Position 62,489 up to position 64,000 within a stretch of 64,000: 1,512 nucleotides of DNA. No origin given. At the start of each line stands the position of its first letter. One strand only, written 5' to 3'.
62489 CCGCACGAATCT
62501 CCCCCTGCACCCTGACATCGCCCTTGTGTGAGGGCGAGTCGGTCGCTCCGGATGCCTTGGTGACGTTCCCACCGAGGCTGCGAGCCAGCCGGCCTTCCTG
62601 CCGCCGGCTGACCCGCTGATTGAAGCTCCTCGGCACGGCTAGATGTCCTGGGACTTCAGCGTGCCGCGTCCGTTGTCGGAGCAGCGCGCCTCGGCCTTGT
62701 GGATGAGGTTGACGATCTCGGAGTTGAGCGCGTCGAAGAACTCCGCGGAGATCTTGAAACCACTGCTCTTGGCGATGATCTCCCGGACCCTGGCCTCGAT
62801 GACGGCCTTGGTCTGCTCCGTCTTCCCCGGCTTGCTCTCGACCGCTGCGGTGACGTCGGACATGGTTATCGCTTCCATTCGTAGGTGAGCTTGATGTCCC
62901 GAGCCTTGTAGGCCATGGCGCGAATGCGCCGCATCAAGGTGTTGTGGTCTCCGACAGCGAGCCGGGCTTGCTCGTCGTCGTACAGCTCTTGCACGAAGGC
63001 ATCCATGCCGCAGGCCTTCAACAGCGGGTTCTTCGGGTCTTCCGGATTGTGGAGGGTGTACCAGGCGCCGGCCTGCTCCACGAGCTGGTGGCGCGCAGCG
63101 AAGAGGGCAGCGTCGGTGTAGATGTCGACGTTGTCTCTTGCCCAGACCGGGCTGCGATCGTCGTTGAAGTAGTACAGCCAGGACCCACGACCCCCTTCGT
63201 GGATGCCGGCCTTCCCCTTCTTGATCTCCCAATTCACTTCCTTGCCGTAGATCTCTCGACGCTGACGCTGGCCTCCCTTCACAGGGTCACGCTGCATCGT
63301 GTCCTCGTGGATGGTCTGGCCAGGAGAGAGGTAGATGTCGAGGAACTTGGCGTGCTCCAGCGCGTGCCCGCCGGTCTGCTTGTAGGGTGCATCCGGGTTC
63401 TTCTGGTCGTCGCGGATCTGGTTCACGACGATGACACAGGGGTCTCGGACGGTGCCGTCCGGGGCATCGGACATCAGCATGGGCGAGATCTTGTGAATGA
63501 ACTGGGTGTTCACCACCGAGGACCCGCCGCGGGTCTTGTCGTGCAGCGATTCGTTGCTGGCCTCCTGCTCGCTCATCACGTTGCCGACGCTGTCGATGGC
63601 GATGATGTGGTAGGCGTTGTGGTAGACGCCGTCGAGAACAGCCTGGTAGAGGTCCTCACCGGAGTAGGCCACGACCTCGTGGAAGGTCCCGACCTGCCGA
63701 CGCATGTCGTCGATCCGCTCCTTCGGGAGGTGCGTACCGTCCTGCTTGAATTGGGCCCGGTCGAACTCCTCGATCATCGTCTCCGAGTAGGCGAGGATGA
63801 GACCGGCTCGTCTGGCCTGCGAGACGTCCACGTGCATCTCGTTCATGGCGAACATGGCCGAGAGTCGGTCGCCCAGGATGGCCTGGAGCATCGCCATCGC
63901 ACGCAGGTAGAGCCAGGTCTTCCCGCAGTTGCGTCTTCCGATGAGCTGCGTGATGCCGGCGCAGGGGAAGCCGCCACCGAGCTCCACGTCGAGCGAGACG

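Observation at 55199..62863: Phage-encoded chromatin-like pair: a histone-fold protein and a histone-H1-like Lys/Ala-rich protein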

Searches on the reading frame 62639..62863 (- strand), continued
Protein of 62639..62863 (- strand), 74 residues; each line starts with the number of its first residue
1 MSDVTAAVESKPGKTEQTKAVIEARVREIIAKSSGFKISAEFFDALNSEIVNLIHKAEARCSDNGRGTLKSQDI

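Call 49: find_related_loci(query=A3, collection=viral_contigs, flank=10000)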
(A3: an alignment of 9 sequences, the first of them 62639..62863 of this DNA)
Query A3 (74 aa) in viral_contigs; peptide patterns used: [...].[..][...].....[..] (x = any residue, [..] = any of these).
19 stretches matched a pattern; 1 encode a relative of the query (tblastn E <= 1e-3); 1 distinct loci.
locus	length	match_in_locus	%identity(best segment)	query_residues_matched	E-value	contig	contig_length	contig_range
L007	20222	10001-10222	43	1-73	2e-14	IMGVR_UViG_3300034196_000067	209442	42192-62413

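Call 61: search_protein_families(library=pfam, proteins=[L001:1138-1395:+, L001:1383-1553:+, L001:1579-2955:+, L007:7873-8193:+], max_evalue=0.01)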
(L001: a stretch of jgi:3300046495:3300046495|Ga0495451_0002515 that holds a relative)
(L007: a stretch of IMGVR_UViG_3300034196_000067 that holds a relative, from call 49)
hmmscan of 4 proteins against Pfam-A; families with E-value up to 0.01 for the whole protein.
L001:1138-1395:+ (85 aa): 2 families
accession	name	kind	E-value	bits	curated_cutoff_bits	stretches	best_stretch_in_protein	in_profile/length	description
PF00216.26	Bac_DNA_binding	-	7.1e-08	33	22.4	1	5-76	5-80/90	Bacterial DNA-binding protein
PF18291.6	HU-HIG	-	2.5e-06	28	26.2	1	2-54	33-85/125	HU domain fused to wHTH, Ig, or Glycine-rich motif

L001:1383-1553:+ (56 aa): 13 families
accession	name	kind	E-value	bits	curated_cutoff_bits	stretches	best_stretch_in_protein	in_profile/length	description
PF13240.11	Zn_Ribbon_1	-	7e-08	32.5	25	1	13-28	7-22/23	zinc-ribbon domain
PF12773.13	DZR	-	3.1e-06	27.7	27.3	1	15-50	8-39/45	Double zinc ribbon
PF13248.11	Zn_ribbon_3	-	1.3e-05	24.9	27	0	35-43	2-10/26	zinc-ribbon domain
PF23455.1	DUF7129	-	0.00052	20.1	30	1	22-45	14-37/45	Domain of unknown function (DUF7129)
PF13717.11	Zn_ribbon_4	-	0.00058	20.2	30.3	0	22-45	5-35/36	zinc-ribbon domain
PF01155.25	HypA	-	0.00082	19.8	28.9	1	19-44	70-95/112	Hydrogenase/urease nickel incorporation, metallochaperone, hypA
PF24460.1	DUF7575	-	0.00095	18.9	28.5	0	35-44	3-12/28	Domain of unknown function (DUF7575)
PF09723.15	Zn_ribbon_8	-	0.0021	18.5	34.4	1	22-44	8-36/41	Zinc ribbon domain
PF18912.6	DZR_2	-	0.0036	17.5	27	1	17-45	19-46/56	Double zinc ribbon domain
PF06221.18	zf-C2HC5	-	0.0045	17.4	25.8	1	17-45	15-44/54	Putative zinc finger motif, C2HC5-type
PF08273.17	Zn_Ribbon_Prim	-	0.0076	17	23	0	14-27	20-33/37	Zinc-binding domain of primase-helicase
PF24463.1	DUF7577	-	0.0078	16.2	28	0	37-43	4-10/27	Domain of unknown function (DUF7577)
PF16919.11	PknG_rubred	-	0.0095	16.3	28.5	0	12-34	51-73/74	Protein kinase G rubredoxin domain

L001:1579-2955:+ (458 aa): 3 families
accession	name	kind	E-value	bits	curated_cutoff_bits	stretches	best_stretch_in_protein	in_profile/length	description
PF00154.27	RecA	-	7.1e-07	29.4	27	1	75-148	31-102/262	recA bacterial DNA recombination protein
PF06745.19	ATPase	-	0.0075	16.1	26.6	0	77-113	1-37/231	KaiC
PF08423.17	Rad51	-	0.0077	16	22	0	76-111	7-42/244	Rad51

L007:7873-8193:+ (106 aa): 3 families
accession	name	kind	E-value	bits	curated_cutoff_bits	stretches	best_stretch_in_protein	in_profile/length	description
PF00216.26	Bac_DNA_binding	-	2.1e-10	41.2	22.4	1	1-53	1-53/90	Bacterial DNA-binding protein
PF18291.6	HU-HIG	-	1.1e-05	25.9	26.2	1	1-52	32-83/125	HU domain fused to wHTH, Ig, or Glycine-rich motif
PF09339.16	HTH_IclR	-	0.0003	21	22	1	7-30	21-44/52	IclR helix-turn-helix domain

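Call 67: find_related_loci(query=A4, collection=metagenome_contigs, flank=10000)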
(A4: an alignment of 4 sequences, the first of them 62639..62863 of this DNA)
Query A4 (74 aa) in metagenome_contigs; peptide patterns used: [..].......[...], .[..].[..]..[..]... (x = any residue, [..] = any of these).
183 stretches matched a pattern, but none encodes a relative of the query by tblastn (E <= 1e-3).

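Call 69: find_related_loci(query=A5, collection=viral_contigs, flank=10000)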
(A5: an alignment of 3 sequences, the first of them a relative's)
Query A5 (458 aa) in viral_contigs; peptide patterns used: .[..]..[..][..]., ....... (x = any residue, [..] = any of these).
52 stretches matched a pattern; 8 encode a relative of the query (tblastn E <= 1e-3); 7 distinct loci.
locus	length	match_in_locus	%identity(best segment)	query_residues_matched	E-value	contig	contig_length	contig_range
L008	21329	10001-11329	40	1-454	3e-103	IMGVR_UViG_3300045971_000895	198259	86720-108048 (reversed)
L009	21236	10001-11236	42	37-457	5e-101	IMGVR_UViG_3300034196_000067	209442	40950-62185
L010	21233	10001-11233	40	38-457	1e-96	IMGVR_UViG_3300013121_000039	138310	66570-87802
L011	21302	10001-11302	39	16-457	1e-93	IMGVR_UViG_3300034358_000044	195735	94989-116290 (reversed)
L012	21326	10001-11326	39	1-454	6e-101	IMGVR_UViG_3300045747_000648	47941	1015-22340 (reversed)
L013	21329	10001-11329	40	1-454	3e-103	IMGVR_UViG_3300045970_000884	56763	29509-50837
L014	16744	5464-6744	40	25-457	3e-98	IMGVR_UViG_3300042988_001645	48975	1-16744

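Call 76: search_dna_similar(query=L001:1579-2955:+, collection=phages, mode=protein, max_evalue=0.00001, max_rows=15)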
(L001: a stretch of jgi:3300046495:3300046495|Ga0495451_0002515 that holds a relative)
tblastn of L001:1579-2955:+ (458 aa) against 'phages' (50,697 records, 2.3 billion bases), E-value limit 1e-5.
Records with a match: 75; places in all: 75; records where one place covers at least 80% of the query: 0.
Best place of each record, by identity: <60% 75.
By first word of the organism name: Clostridium 35; Enterococcus 26; Bacillus 7; Streptococcus 3; Brevibacillus 3; Phage 1.
By host as written in the record: Clostridium sporogenes ATCC-15579 30; Enterococcus faecalis 6; Enterococcus sp. 5; - 4; Brevibacillus laterosporus 3; Enterococcus mundtii 3; Bacillus cereus 2; Streptococcus pneumoniae strain R6 2; and 15 more.
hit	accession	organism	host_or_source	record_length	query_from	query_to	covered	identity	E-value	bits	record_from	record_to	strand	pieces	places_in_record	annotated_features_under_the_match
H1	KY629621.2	Streptococcus virus MS1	Streptococcus pneumoniae R6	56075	76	426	77%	23.0%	4e-8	62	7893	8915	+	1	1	RecA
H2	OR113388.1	Clostridium phage vB_CtyS-FA88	Clostridium sp.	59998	53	397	75%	22.8%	4e-12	74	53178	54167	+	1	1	putative DNA recombination and repair protein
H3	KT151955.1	Brevibacillus phage Jenst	Brevibacillus laterosporus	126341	67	400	73%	23.3%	1e-8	64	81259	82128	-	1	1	putative recombinase RecA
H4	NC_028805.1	Brevibacillus phage Jenst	Brevibacillus laterosporus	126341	67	400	73%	23.3%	1e-8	64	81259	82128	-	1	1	UvsX-like recombinase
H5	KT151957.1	Brevibacillus phage SecTim467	Brevibacillus laterosporus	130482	67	400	73%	23.3%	1e-8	64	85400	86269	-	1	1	putative recombinase RecA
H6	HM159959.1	Clostridium phage phiCTP1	-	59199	53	395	75%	22.7%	2e-11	72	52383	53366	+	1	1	putative RecA protein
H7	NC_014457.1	Clostridium phage phiCTP1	-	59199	53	395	75%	22.7%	2e-11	72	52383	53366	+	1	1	UvsX-like recombinase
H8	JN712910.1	Bacillus phage BCD7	Bacillus cereus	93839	74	420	76%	21.9%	6e-9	65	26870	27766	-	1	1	putative DNA recombination protein RecA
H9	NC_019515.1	Bacillus phage BCD7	Bacillus cereus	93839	74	420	76%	21.9%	6e-9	65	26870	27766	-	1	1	putative DNA recombination protein RecA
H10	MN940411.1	Phage f2b1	Staphylococcus aureus ZH 2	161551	66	337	59%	26.3%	3e-7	59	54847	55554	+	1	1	RecA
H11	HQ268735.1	Streptococcus phage Dp-1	Streptococcus pneumoniae strain R6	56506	76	401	71%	21.9%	8e-7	58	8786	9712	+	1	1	RecA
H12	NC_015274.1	Streptococcus phage Dp-1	Streptococcus pneumoniae strain R6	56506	76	401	71%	21.9%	8e-7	58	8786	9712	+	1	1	UvsX-like recombinase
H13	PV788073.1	Clostridium phage CS19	Clostridium sporogenes ATCC-15579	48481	194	427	51%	28.0%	1e-7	60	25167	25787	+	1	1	UvsX-like recombinase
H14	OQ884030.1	Bacillus phage SDFMU_Pbc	Bacillus subtilis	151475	66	313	54%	25.2%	3e-6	56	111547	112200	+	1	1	putative DNA recombination and repair protein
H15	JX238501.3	Bacillus phage phiAGATE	Bacillus pumilus GL1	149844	66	313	54%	25.2%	3e-6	56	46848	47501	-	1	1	putative DNA recombination and repair protein RecA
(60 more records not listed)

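Call 77: search_dna_similar(query=L008:11361-11546:+, collection=phages, mode=protein, max_evalue=0.01, max_rows=15)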
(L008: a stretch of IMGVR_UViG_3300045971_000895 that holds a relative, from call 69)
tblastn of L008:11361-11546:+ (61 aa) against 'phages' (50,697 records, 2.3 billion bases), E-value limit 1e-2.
No match.

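Call 86: search_protein_families(library=phrogs, proteins=[L005:8242-8619:+, L005:7813-8004:+, L008:19003-19185:+, L012:18973-19188:+, L010:11240-11488:+, L011:18649-19455:+, L011:19652-20137:+, L008:19267-20151:+, L003:7465-7944:+, L003:8352-8681:+], max_evalue=0.01)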
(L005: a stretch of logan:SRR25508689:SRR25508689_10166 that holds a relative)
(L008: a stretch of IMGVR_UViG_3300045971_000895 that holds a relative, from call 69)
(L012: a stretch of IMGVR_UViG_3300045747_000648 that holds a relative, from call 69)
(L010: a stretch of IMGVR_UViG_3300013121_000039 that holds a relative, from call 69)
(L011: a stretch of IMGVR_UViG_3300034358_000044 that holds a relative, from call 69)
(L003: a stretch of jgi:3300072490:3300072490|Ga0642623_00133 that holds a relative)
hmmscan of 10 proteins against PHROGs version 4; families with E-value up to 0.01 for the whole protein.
L005:8242-8619:+ (125 aa): 0 families

L005:7813-8004:+ (63 aa): 0 families

L008:19003-19185:+ (60 aa): 0 families

L012:18973-19188:+ (71 aa): 2 families
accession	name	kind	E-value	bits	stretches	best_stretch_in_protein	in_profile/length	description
phrog_10613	-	tail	0.0059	17.5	1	20-68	28-76/237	tail length tape measure protein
phrog_4876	-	unknown function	0.0088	16.7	1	19-68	89-138/226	-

L010:11240-11488:+ (82 aa): 0 families

L011:18649-19455:+ (268 aa): 0 families

L011:19652-20137:+ (161 aa): 1 family
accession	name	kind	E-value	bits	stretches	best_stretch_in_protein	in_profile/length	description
phrog_19265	-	unknown function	0.0027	18.4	1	25-84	225-281/293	-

L008:19267-20151:+ (294 aa): 2 families
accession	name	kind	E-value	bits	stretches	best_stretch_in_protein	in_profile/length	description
phrog_5931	-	unknown function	8.7e-34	118.3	1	15-262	9-259/282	-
phrog_1033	-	DNA, RNA and nucleotide metabolism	0.007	17.2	0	70-110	85-124/334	ParB-like partition protein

L003:7465-7944:+ (159 aa): 2 families
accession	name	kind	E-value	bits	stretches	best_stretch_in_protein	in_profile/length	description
phrog_31135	-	unknown function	0.0032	18.3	1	13-111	129-233/257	-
phrog_2658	-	other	0.008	17.4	0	28-78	39-96/126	hol-like chemotaxis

L003:8352-8681:+ (109 aa): 3 families
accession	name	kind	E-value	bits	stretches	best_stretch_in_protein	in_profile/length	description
phrog_1479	-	unknown function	3.5e-08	34.8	1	4-101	8-105/124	-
phrog_731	-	unknown function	5e-05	23.7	1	1-59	2-61/227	-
phrog_7249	-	unknown function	0.0018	19.1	1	62-95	29-61/73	-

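Call 89: find_related_loci(query=A4, collection=genome_contigs, flank=8000)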
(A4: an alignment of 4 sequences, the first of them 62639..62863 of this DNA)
Query A4 (74 aa) in genome_contigs; peptide patterns used: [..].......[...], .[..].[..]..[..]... (x = any residue, [..] = any of these).
146 stretches matched a pattern, but none encodes a relative of the query by tblastn (E <= 1e-3).

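Call 92: find_related_loci(query=A5, collection=metagenome_contigs, flank=10000)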
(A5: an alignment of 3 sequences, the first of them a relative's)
Query A5 (458 aa) in metagenome_contigs; peptide patterns used: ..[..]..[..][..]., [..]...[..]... (x = any residue, [..] = any of these).
228 stretches matched a pattern; 9 encode a relative of the query (tblastn E <= 1e-3); 9 distinct loci.
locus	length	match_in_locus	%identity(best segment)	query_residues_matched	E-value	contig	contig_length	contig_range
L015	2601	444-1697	40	31-457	4e-101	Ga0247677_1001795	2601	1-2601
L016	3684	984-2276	39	16-457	2e-98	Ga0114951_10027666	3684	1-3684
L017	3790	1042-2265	39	41-457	4e-97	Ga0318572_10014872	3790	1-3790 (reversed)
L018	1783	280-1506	39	41-458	1e-96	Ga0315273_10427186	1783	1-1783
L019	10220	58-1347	36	21-456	1e-87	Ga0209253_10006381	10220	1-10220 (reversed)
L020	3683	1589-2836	36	38-456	8e-83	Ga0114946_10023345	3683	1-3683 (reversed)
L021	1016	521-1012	40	41-203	4e-38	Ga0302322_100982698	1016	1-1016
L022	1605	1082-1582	36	8-166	2e-29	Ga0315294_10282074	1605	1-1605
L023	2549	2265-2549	45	69-163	5e-22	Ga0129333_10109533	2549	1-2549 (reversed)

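Call 95: fold_search(model_id=the predicted structure, library=viral)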
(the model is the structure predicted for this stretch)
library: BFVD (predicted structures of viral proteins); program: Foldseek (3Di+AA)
matches with E <= 10: 53; with E <= 0.001: 0
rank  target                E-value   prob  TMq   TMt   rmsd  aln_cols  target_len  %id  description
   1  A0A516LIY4            1.6e-02  1.00  0.69  0.39   1.6        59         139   22  (no name in the UniProt tables at hand)
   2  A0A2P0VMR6            3.6e-02  0.98  0.49  0.32   4.2        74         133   18  Putative TATA-box binding protein associated factor 12 superfamily protein [Tetraselmis virus 1]
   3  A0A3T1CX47            6.3e-02  0.99  0.60  0.50   9.7        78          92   18  Histone H4 [Acanthamoeba castellanii medusavirus J1]
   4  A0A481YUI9            8.9e-02  0.94  0.50  0.38   8.4        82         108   12  Histone-like protein [Marseillevirus LCMAC102]
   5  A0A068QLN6            8.9e-02  0.93  0.49  0.29   9.2        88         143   19  Histone H2A-like protein [Armadillidium vulgare iridescent virus]
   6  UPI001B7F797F         1.4e-01  0.91  0.57  0.42   9.2        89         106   20  (no name look-up for this kind of identifier)
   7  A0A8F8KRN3            2.0e-01  0.84  0.49  0.35  13.4        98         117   15  Histone H4 [Clandestinovirus]
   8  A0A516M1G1            2.2e-01  0.99  0.65  0.50   1.4        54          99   15  (no name in the UniProt tables at hand)
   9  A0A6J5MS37            2.2e-01  0.91  0.59  0.49   7.5        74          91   22  Uncharacterized protein [uncultured Caudovirales phage]
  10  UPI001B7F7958         6.5e-01  0.91  0.61  0.48   2.4        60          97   12  (no name look-up for this kind of identifier)
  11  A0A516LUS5            8.0e-01  0.80  0.54  0.62   1.8        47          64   13  (no name in the UniProt tables at hand)
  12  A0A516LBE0            1.1e+00  0.10  0.28  0.07  18.0        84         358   19  (no name in the UniProt tables at hand)
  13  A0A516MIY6            2.1e+00  0.11  0.34  0.17   6.0        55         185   24  (no name in the UniProt tables at hand)
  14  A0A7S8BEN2            2.2e+00  0.28  0.53  0.20  11.8        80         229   14  Histone H2A [Medusavirus stheno T3]
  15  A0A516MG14            3.2e+00  0.21  0.48  0.46   3.6        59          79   14  (no name in the UniProt tables at hand)
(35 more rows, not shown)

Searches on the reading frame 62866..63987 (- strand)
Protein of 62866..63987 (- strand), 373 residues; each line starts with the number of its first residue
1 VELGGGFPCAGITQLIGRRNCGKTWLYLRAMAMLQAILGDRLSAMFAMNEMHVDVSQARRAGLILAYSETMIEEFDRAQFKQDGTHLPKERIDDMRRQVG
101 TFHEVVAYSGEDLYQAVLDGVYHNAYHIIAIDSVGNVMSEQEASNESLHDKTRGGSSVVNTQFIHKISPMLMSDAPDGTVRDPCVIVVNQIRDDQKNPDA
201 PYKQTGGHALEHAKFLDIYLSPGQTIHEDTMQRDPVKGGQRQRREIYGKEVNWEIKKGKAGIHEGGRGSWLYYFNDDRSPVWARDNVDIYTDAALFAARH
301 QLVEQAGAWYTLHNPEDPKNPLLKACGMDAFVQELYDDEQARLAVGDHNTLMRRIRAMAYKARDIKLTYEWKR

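Call 3: search_protein_families(library=pfam, proteins=[window:62866-63987:-], max_evalue=1)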
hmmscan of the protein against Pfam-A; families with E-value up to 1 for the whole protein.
window:62866-63987:- (373 aa): 2 families
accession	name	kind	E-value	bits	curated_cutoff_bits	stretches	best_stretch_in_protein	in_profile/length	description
PF00154.27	RecA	-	0.00049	20.1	27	1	5-63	47-102/262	recA bacterial DNA recombination protein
PF22276.1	SlmA-like_C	-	0.13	12.7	27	1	45-89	64-106/117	Tetracyclin repressor-like, C-terminal domain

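Call 7: search_protein_families(library=phrogs, proteins=[window:62866-63987:-], max_evalue=0.01)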
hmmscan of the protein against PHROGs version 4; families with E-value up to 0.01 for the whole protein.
window:62866-63987:- (373 aa): 2 families
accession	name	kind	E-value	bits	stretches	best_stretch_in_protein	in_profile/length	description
phrog_97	-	other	3.8e-27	96.7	2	4-226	67-257/506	UvsX-like recombinase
phrog_8337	-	DNA, RNA and nucleotide metabolism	2.6e-05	24.7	1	3-225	61-246/273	DNA repair protein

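Call 17: find_related_loci(query=window:62866-63987:-, collection=viral_contigs, flank=10000)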
Query window:62866-63987:- (373 aa) in viral_contigs; peptide patterns used: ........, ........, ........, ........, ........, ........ (x = any residue, [..] = any of these).
13 stretches matched a pattern, but none encodes a relative of the query by tblastn (E <= 1e-3).
